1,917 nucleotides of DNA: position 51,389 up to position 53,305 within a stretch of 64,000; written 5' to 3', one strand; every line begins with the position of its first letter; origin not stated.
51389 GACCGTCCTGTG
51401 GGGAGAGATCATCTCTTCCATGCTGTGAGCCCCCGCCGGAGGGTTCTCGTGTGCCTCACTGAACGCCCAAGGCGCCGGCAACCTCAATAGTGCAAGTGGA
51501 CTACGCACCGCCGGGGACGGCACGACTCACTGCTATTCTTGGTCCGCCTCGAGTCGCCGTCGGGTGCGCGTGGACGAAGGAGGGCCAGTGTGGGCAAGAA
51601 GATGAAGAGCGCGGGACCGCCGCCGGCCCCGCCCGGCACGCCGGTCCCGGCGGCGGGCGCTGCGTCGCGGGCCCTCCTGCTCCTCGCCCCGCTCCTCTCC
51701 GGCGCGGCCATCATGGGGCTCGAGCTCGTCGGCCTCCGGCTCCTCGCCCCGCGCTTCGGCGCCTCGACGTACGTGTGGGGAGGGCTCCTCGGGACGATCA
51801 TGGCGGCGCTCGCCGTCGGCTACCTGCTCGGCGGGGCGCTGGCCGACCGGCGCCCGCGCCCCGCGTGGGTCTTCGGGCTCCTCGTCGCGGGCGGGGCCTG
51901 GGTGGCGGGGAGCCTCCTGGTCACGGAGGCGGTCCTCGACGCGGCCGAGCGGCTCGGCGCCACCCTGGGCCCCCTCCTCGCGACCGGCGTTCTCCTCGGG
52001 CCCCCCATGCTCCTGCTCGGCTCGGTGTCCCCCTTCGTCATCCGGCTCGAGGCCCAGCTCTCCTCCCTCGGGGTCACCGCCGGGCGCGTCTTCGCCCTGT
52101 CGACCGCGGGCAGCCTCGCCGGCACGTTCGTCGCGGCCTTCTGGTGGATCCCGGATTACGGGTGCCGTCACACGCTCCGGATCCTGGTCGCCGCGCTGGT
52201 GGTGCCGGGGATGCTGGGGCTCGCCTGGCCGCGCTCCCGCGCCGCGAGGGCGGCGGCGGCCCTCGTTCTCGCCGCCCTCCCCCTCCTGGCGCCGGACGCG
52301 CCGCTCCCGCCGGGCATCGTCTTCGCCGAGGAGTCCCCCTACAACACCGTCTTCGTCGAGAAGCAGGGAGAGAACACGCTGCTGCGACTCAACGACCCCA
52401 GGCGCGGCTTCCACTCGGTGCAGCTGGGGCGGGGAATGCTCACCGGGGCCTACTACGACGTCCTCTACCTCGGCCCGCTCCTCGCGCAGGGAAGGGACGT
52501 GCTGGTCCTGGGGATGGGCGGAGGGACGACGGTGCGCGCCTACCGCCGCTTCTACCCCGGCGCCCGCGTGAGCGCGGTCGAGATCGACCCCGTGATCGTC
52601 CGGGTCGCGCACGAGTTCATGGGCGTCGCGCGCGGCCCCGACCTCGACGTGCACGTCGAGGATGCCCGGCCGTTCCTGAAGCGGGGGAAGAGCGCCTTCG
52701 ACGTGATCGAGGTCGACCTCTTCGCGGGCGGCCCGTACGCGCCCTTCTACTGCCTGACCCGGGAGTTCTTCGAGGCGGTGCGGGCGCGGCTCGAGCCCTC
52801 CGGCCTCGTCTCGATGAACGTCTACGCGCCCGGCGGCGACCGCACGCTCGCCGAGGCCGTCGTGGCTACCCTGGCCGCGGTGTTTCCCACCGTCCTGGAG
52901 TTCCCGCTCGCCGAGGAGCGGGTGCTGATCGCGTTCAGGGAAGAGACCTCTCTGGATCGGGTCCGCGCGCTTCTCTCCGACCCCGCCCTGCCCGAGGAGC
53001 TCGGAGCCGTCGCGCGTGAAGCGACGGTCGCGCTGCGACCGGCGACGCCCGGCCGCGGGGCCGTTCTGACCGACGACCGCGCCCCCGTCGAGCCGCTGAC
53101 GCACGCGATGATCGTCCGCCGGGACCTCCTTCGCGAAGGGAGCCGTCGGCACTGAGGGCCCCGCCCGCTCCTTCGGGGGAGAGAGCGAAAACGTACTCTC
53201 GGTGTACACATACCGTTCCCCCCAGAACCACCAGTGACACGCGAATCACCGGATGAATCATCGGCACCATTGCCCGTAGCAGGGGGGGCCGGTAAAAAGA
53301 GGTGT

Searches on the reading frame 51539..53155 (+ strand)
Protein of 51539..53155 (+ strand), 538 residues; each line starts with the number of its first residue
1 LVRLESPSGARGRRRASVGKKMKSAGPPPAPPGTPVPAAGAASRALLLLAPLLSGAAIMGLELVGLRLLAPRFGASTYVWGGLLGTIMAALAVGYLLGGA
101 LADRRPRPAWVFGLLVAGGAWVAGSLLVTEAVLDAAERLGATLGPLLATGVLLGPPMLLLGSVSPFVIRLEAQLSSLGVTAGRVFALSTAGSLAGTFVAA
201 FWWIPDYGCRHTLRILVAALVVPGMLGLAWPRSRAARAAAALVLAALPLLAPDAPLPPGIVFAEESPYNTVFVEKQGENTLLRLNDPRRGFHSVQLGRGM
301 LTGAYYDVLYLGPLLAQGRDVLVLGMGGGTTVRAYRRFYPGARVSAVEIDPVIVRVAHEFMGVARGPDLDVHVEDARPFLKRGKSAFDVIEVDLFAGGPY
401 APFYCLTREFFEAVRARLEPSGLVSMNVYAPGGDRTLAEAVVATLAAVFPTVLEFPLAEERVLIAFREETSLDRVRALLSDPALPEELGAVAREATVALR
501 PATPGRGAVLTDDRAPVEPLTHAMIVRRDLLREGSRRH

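Call 7: search_protein_families(library=pfam, proteins=[window:51539-53155:+], max_evalue=0.01)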
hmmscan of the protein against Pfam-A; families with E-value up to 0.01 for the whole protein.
window:51539-53155:+ (538 aa): 2 families
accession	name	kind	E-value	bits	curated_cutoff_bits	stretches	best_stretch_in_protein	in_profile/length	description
PF01564.23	Spermine_synth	-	1.6e-11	44.5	22.9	1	317-450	18-154/186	Spermine/spermidine synthase domain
PF13649.12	Methyltransf_25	-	0.0022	19.1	27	1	321-390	1-68/97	Methyltransferase domain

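Call 71: search_protein_families(library=ncbifam, proteins=[window:51539-53155:+], max_evalue=0.001)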
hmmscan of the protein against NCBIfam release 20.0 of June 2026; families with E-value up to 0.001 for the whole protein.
window:51539-53155:+ (538 aa): 6 families
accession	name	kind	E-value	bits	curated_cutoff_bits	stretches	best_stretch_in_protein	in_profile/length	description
NF037959.1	MFS_SpdSyn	subfamily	1.8e-51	175.4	40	1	56-520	2-480/480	fused MFS/spermidine synthase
NF003380.0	PRK04457.1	equivalog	5.9e-14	51.7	304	1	317-469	69-221/265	polyamine aminopropyltransferase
NF002010.0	PRK00811.1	equivalog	2.5e-13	49.9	260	1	317-452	78-217/287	polyamine aminopropyltransferase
TIGR00417.1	speE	equivalog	1.3e-10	41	249.55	1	317-451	72-209/271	spermidine synthase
NF002956.0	PRK03612.1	equivalog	1.5e-10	40.1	472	1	41-448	16-437/522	polyamine aminopropyltransferase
NF002435.0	PRK01581.1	equivalog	0.00014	21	537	1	318-431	151-271/374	polyamine aminopropyltransferase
